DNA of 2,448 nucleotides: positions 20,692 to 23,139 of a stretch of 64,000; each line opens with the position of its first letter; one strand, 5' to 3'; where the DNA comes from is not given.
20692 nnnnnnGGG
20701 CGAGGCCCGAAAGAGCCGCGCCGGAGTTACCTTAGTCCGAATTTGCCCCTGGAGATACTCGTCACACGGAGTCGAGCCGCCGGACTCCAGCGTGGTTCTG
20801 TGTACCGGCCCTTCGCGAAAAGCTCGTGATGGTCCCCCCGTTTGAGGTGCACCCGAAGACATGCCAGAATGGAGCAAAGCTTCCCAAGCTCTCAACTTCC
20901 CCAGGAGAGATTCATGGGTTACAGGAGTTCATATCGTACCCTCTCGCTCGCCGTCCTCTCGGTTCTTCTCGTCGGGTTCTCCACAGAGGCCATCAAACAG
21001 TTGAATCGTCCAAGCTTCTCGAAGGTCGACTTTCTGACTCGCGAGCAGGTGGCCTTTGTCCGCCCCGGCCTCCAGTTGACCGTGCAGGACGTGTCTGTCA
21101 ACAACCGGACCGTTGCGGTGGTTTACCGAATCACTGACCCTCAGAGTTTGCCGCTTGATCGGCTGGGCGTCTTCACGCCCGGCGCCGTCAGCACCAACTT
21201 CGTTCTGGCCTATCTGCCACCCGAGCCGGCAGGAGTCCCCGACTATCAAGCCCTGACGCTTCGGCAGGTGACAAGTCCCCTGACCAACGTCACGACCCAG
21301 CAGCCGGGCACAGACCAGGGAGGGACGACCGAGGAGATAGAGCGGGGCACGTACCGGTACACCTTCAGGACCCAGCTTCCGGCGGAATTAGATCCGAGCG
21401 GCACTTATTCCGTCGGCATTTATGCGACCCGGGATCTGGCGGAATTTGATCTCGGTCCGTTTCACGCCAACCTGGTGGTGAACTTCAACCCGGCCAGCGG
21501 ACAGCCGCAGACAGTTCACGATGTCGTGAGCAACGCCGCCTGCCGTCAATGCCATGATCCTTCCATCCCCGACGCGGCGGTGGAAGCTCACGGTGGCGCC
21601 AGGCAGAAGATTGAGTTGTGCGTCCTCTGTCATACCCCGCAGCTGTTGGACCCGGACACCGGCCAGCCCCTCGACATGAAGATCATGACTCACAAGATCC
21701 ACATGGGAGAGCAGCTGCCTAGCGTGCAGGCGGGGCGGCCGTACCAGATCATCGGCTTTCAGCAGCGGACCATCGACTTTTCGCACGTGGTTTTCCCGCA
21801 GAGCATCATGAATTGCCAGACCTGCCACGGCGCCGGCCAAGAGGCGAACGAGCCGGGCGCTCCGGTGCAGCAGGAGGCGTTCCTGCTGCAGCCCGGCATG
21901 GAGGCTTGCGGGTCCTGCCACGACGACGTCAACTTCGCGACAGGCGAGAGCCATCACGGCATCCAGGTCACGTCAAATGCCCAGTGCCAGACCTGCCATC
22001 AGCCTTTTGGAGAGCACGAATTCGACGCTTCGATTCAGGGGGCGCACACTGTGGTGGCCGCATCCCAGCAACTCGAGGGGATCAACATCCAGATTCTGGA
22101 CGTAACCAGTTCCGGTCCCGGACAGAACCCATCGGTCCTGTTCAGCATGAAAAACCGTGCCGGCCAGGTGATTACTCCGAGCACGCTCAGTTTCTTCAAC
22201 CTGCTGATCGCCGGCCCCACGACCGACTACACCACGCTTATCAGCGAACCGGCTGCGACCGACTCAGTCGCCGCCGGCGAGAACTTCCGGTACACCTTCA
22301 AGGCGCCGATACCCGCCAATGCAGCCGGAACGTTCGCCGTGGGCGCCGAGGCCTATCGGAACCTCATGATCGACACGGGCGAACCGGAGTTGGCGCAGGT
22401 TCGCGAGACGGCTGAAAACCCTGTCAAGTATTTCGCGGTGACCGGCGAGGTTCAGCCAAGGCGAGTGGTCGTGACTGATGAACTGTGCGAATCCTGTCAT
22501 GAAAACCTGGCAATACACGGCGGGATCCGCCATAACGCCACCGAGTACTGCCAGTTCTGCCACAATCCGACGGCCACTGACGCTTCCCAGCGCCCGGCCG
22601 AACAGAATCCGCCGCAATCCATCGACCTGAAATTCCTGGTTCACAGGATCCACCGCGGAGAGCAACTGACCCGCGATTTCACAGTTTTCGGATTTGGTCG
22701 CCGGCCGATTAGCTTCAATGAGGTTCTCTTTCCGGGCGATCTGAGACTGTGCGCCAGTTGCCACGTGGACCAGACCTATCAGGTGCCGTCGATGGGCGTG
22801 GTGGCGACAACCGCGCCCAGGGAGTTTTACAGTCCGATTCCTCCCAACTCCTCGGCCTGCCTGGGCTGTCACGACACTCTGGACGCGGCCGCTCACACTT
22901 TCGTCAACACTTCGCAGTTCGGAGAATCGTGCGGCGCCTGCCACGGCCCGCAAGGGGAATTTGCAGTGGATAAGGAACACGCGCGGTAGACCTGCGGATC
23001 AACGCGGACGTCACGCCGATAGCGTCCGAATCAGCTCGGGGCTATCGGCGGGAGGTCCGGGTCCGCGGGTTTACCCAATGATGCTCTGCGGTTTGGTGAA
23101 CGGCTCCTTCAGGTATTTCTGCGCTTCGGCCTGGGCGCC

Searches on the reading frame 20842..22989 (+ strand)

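Call 6: search_protein_families(library=pfam, proteins=[window:20842-22989:+])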
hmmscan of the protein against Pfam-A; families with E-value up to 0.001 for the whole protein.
window:20842-22989:+ (715 aa): 7 families
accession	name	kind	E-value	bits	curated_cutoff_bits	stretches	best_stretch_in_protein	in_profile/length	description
PF22113.1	Mtrc-MtrF_II-IV_dom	-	4.5e-48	163.5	30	2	541-713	1-175/176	Outer membrane cytochrome MtrC/MtrF-like, domains II/IV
PF14522.11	Cytochrome_C7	-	1.2e-15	57.5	24.8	1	312-387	2-67/67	Cytochrome c7 and related cytochrome c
PF09699.15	Paired_CXXCH_1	-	8.3e-10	38.6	20.6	0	226-266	1-38/41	Doubled CXXCH motif (Paired_CXXCH_1)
PF14537.11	Cytochrom_c3_2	-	3.8e-07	30.9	25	0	323-389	7-67/79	Cytochrome c3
PF02085.21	Cytochrom_CIII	-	0.0001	23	22.9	0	308-387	18-83/101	Class III cytochrome C family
PF05495.17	zf-CHY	-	0.00021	22.1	31.3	0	233-267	20-52/68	CHY zinc finger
PF00339.34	Arrestin_N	-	0.00034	21.1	24.9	0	153-186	76-109/148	Arrestin (or S-antigen), N-terminal domain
